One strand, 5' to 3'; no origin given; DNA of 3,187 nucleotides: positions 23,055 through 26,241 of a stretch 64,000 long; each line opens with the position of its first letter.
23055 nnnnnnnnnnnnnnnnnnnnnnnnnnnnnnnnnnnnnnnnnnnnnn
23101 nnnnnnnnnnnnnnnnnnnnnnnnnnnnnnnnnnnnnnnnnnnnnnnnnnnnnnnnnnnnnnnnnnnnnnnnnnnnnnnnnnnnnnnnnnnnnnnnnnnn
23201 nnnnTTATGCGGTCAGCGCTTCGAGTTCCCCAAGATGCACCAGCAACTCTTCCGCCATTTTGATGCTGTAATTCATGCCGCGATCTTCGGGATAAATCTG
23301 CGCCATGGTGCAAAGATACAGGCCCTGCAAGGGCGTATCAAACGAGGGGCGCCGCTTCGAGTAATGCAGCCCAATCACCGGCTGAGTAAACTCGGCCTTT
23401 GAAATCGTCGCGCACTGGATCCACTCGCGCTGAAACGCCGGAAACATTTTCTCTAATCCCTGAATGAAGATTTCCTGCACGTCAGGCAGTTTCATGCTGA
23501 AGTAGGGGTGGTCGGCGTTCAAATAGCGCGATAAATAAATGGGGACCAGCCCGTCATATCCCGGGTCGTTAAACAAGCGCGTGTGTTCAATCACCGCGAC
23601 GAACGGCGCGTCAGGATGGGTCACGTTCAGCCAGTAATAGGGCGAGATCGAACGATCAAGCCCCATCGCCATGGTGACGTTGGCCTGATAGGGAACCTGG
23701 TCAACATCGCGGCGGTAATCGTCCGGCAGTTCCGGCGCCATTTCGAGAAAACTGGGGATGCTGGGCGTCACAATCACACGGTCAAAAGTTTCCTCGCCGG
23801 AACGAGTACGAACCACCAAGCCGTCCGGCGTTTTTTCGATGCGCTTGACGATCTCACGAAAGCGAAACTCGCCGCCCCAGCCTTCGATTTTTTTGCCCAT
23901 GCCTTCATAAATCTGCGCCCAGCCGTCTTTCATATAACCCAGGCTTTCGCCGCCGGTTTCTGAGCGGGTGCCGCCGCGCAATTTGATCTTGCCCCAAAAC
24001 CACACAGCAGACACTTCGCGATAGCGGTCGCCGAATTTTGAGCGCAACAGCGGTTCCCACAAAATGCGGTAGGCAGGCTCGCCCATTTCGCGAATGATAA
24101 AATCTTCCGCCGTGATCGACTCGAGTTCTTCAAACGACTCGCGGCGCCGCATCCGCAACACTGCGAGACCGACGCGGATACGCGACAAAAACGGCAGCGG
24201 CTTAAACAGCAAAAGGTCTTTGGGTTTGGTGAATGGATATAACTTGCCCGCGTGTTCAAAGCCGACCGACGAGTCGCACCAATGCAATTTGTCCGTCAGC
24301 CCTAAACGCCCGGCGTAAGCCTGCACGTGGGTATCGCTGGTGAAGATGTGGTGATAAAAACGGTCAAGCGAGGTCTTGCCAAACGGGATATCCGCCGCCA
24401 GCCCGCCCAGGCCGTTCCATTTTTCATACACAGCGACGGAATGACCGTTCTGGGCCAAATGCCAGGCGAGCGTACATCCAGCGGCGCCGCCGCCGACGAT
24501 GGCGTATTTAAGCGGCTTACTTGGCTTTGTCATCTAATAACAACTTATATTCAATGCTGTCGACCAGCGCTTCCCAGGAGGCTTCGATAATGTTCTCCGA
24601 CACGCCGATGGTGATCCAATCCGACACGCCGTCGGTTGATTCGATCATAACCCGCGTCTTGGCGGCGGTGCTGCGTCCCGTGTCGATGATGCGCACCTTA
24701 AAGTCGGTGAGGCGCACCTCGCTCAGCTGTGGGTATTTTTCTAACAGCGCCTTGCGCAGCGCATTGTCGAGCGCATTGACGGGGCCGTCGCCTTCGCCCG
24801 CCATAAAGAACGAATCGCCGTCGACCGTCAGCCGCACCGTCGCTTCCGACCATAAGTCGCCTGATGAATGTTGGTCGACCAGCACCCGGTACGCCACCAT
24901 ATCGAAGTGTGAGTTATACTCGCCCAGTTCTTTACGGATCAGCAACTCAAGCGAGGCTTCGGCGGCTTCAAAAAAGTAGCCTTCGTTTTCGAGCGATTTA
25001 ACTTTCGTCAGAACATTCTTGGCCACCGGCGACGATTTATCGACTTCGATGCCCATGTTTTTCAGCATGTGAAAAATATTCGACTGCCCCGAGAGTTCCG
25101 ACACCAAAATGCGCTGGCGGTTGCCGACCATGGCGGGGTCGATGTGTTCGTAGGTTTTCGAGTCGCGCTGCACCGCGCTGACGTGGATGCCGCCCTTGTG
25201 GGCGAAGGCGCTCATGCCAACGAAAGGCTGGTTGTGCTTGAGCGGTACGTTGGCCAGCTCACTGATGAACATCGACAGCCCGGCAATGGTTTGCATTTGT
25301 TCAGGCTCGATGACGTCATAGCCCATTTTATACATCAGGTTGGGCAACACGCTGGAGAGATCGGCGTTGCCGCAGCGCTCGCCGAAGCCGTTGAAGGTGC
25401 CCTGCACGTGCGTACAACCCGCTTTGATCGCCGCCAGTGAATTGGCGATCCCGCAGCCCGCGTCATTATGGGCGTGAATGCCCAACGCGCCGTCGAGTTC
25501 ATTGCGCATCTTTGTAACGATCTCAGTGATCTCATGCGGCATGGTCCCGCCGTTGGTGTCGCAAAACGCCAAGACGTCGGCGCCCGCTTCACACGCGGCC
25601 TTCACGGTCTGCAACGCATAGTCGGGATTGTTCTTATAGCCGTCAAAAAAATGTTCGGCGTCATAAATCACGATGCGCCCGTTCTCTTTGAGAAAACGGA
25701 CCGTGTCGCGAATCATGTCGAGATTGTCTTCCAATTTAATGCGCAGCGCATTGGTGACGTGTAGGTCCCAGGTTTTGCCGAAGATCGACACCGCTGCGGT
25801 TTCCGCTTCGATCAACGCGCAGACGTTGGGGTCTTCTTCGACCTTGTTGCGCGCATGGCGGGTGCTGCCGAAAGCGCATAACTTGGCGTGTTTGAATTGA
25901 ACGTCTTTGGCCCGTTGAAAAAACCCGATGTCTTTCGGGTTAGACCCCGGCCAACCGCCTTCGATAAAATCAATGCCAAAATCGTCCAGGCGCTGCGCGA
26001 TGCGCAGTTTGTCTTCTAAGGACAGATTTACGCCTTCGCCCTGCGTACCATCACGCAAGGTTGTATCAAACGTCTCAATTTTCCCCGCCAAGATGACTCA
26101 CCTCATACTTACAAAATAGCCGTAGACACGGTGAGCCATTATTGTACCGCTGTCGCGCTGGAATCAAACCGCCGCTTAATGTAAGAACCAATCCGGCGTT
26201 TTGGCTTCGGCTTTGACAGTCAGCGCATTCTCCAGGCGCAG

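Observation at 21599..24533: DPPR-synthase-like UbiA enzyme plus FAD oxidoreductase outside an actinobacterial context, in a genome window with two GT-C-like membrane proteins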

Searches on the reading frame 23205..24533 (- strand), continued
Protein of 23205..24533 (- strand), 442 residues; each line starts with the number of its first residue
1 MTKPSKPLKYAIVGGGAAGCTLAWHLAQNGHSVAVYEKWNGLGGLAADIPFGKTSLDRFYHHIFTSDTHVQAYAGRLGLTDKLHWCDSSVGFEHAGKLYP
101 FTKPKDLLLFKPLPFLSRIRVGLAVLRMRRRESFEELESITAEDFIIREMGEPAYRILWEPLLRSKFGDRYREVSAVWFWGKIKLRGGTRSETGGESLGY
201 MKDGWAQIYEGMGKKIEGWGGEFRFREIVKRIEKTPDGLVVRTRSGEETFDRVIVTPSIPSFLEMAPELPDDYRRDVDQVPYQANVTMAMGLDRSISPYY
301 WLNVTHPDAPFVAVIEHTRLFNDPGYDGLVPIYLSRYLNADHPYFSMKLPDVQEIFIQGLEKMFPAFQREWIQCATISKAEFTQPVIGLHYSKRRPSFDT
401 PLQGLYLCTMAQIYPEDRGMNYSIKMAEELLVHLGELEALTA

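Call 47: fold_search(model_id=the predicted structure, library=pdb)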
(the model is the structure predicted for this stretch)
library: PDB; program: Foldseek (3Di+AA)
matches with E <= 10: 1977; with E <= 0.001: 985
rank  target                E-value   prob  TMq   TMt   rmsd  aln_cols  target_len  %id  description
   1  2ivd_B                5.4e-27  1.00  0.80  0.79   4.5       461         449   17  Structure of protoporphyrinogen oxidase from Myxococcus xanthus with acifluorfen (released 2006-10-17)
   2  3lov                  3.1e-26  1.00  0.79  0.78   4.9       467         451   18  Crystal structure of Putative protoporphyrinogen oxidase (YP_001813199.1) from Exiguobacterium sp. 255-15 at 2.06 A reso (released 2010-02-23)
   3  9a78_B                4.6e-25  1.00  0.78  0.74   4.8       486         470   14  Integrative model of SYFB-CGOX by crosslinking MS and deep learning (released 2024-09-18)
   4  5mog_A                4.9e-25  1.00  0.80  0.76   4.2       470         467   18  Oryza sativa phytoene desaturase inhibited by norflurazon (released 2017-07-12)
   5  5mog_E                6.9e-25  1.00  0.80  0.76   4.2       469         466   17  Oryza sativa phytoene desaturase inhibited by norflurazon (released 2017-07-12)
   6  2ivd_A                9.6e-25  1.00  0.79  0.78   4.5       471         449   17  Structure of protoporphyrinogen oxidase from Myxococcus xanthus with acifluorfen (released 2006-10-17)
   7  2ive_B                1.6e-24  1.00  0.79  0.77   4.7       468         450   17  Structure of protoporphyrinogen oxidase from Myxococcus xanthus (released 2006-10-17)
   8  2ive_A                1.6e-24  1.00  0.79  0.78   4.6       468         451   17  Structure of protoporphyrinogen oxidase from Myxococcus xanthus (released 2006-10-17)
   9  5mog_C                1.7e-24  1.00  0.79  0.75   4.3       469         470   17  Oryza sativa phytoene desaturase inhibited by norflurazon (released 2017-07-12)
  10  5mog_B                3.3e-24  1.00  0.80  0.75   4.2       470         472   17  Oryza sativa phytoene desaturase inhibited by norflurazon (released 2017-07-12)
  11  3i6d_A                3.5e-24  1.00  0.76  0.81   3.8       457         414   14  Crystal structure of PPO from bacillus subtilis with AF (released 2009-12-08)
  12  3i6d_B                4.9e-24  1.00  0.77  0.81   4.3       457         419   14  Crystal structure of PPO from bacillus subtilis with AF (released 2009-12-08)
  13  4ivm                  1.4e-22  1.00  0.76  0.73   5.1       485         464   15  Structure of human protoporphyrinogen IX oxidase(R59G) (released 2013-03-06)
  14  3ka7                  3.5e-22  1.00  0.72  0.75   4.9       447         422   16  Crystal Structure of an oxidoreductase from Methanosarcina mazei. Northeast Structural Genomics Consortium target id MaR (released 2009-11-17)
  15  3nks                  4.2e-22  1.00  0.77  0.73   4.8       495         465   14  Structure of human protoporphyrinogen IX oxidase (released 2011-04-20)
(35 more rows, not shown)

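Call 48: find_encoding_contigs(protein=P0157, flank=8000, max_places=1)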
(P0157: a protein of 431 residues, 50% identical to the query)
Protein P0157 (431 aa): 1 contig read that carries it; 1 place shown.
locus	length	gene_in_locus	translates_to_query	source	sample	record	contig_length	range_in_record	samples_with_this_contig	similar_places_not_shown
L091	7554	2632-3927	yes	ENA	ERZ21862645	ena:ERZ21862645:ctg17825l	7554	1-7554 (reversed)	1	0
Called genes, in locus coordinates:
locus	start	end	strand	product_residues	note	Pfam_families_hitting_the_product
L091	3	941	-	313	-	?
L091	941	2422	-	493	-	PF00474:SSF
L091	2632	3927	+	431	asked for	PF01266:DAO (weak), PF01593:Amino_oxidase, PF13450:NAD_binding_8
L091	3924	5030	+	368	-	-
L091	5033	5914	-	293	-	PF00892:EamA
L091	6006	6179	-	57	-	PF07927:HicA_toxin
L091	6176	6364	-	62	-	-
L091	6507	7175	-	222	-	PF18942:DUF5689, PF01336:tRNA_anti-codon (faint)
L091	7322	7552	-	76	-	?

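Call 49: find_encoding_contigs(protein=P0159, flank=8000, max_places=1)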
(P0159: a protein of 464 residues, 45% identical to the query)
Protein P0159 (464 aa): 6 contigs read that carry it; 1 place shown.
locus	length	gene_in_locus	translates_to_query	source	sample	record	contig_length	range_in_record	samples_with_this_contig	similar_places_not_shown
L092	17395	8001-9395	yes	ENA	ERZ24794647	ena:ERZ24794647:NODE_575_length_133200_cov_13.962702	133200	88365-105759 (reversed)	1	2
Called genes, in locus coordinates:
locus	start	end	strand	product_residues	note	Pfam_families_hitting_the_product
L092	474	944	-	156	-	PF13683:rve_3, PF13333:rve_2 (weak)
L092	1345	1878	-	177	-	-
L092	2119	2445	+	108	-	-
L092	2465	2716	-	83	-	-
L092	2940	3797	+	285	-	PF04015:DUF362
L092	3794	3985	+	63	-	-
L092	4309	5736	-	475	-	PF01408:GFO_IDH_MocA, PF19051:GFO_IDH_MocA_C2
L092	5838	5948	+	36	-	-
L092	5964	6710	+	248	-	PF06283:ThuA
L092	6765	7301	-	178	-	-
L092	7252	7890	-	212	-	PF07719:TPR_2 (faint), PF13181:TPR_8 (faint), PF13428:TPR_14 (faint), PF14559:TPR_19 (faint), PF00515:TPR_1 (faint), PF13424:TPR_12 (faint), PF13432:TPR_16 (faint), PF17874:TPR_MalT (weak)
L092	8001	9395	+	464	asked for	PF00890:FAD_binding_2, PF01266:DAO, PF03486:HI0933_like (faint), PF07992:Pyr_redox_2 (faint), PF13450:NAD_binding_8, PF13738:Pyr_redox_3 (faint), PF01593:Amino_oxidase, PF01266:DAO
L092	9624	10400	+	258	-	PF13371:TPR_9 (faint), PF07719:TPR_2 (faint), PF13428:TPR_14 (faint), PF00515:TPR_1 (faint), PF13432:TPR_16 (faint), PF14559:TPR_19 (faint), PF13414:TPR_11 (weak), PF13181:TPR_8 (weak), +1 more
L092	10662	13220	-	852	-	PF00805:Pentapeptide, PF13576:Pentapeptide_3 (faint), PF13599:Pentapeptide_4, PF25296:Decapeptide (faint), PF00805:Pentapeptide, PF01094:ANF_receptor, PF13458:Peripla_BP_6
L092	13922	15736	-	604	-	PF00664:ABC_membrane, PF00005:ABC_tran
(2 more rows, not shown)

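Call 50: find_encoding_contigs(protein=P0160, flank=8000, max_places=1)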
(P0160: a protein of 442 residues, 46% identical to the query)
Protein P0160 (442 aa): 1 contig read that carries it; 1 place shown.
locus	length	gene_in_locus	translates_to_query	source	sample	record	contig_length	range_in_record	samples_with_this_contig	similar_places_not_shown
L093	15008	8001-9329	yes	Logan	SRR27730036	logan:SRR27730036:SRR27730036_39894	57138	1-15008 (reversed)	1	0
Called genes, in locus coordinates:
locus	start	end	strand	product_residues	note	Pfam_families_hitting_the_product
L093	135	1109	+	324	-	PF00248:Aldo_ket_red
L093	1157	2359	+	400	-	-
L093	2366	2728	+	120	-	PF00072:Response_reg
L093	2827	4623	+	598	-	PF00753:Lactamase_B, PF13483:Lactamase_B_3 (faint), PF00753:Lactamase_B, PF12706:Lactamase_B_2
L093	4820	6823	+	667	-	PF01301:Glyco_hydro_35, PF02449:Glyco_hydro_42, PF01301:Glyco_hydro_35 (weak)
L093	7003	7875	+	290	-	PF08668:HDOD, PF01966:HD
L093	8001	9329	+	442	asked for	PF00890:FAD_binding_2 (faint), PF01266:DAO (weak), PF01593:Amino_oxidase, PF12831:FAD_oxidored (faint), PF13450:NAD_binding_8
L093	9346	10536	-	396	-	PF24400:DUF7544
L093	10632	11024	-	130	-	-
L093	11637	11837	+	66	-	PF02416:TatA_B_E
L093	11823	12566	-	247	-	PF01904:DUF72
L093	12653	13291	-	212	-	PF06283:ThuA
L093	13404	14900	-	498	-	PF00112:Peptidase_C1, PF18560:Lectin_like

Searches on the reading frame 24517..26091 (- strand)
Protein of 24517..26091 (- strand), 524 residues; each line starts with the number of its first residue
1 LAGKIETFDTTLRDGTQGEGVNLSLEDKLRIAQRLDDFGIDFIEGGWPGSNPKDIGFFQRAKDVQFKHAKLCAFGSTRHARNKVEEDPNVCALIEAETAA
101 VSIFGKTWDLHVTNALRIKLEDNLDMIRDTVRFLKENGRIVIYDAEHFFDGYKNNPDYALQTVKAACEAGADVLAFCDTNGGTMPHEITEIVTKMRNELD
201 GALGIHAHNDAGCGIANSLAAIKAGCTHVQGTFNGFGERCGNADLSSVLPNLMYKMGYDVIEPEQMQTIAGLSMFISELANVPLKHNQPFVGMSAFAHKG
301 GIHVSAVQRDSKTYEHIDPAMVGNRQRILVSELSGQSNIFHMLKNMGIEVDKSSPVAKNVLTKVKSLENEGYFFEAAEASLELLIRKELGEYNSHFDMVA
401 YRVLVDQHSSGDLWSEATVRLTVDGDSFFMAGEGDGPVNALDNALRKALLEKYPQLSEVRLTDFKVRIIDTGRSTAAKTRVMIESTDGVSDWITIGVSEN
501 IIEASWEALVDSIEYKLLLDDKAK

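Call 3: search_protein_families(library=pfam, proteins=[window:24517-26091:-], max_evalue=0.01)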
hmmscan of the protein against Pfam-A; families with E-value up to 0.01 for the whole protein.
window:24517-26091:- (524 aa): 3 families
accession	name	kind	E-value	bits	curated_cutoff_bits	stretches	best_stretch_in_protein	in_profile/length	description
PF00682.25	HMGL-like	-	8.7e-49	166.7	29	1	5-253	2-240/260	HMGL-like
PF08502.15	LeuA_dimer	-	1.5e-27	96.5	24.9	1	376-516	2-130/131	LeuA allosteric (dimerisation) domain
PF22617.1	HCS_D2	-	6.5e-16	58.9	27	1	291-369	2-79/82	Homocitrate synthase post-HMGL domain-like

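Call 4: search_protein_families(library=ncbifam, proteins=[window:24517-26091:-], max_evalue=0.01)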
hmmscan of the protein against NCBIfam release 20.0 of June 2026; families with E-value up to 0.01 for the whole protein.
window:24517-26091:- (524 aa): 28 families (the best 25 are shown)
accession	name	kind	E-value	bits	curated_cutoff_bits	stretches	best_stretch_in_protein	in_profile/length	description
TIGR00977.1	citramal_synth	equivalog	1.2e-235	782.8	450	1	5-522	2-522/526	citramalate synthase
NF002085.0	PRK00915.1-2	subfamily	5.2e-93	312.5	517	1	4-516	13-499/504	2-isopropylmalate synthase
NF002086.0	PRK00915.1-3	equivalog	3.2e-80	270.1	532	1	3-515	5-500/516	2-isopropylmalate synthase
TIGR02090.1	LEU1_arch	subfamily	8.2e-80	268.6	484.75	1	6-375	2-355/363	isopropylmalate/citramalate/homocitrate synthases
NF002088.0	PRK00915.1-5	equivalog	1.1e-78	265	697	1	4-513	3-495/514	2-isopropylmalate synthase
TIGR00973.1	leuA_bact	equivalog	5.7e-77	259.3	598.7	1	4-513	1-493/494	2-isopropylmalate synthase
NF041069.1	IPMS_Sufob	equivalog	5.6e-70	236.5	600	1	6-375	2-357/371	isopropylmalate synthase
NF002087.0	PRK00915.1-4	equivalog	4.1e-69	233.4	729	1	4-514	6-500/516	2-isopropylmalate synthase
TIGR02146.1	LysS_fung_arch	equivalog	1.2e-67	228.6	413.55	1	8-366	2-344/344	homocitrate synthase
NF002084.0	PRK00915.1-1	equivalog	1.6e-67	228.2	748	1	2-513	2-496/523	2-isopropylmalate synthase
TIGR02660.1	nifV_homocitr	equivalog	2.8e-62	211.1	462.9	1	8-367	5-348/365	homocitrate synthase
NF042434.1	IPMS_Lepto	equivalog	2.9e-43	148.2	500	1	7-366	8-368/374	2-isopropylmalate synthase LeuA2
NF042433.1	CitmalDyn_Leptosp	equivalog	1.7e-40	139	950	1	3-480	6-471/514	(R)-citramalate synthase CimA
NF002991.1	PRK03739.1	subfamily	1.6e-26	93.1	455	1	10-513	32-548/550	2-isopropylmalate synthase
NF006049.0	PRK08195.1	subfamily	1e-22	80.7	229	1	154-259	145-251/344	4-hyroxy-2-oxovalerate/4-hydroxy-2-oxopentanoic acid aldolase,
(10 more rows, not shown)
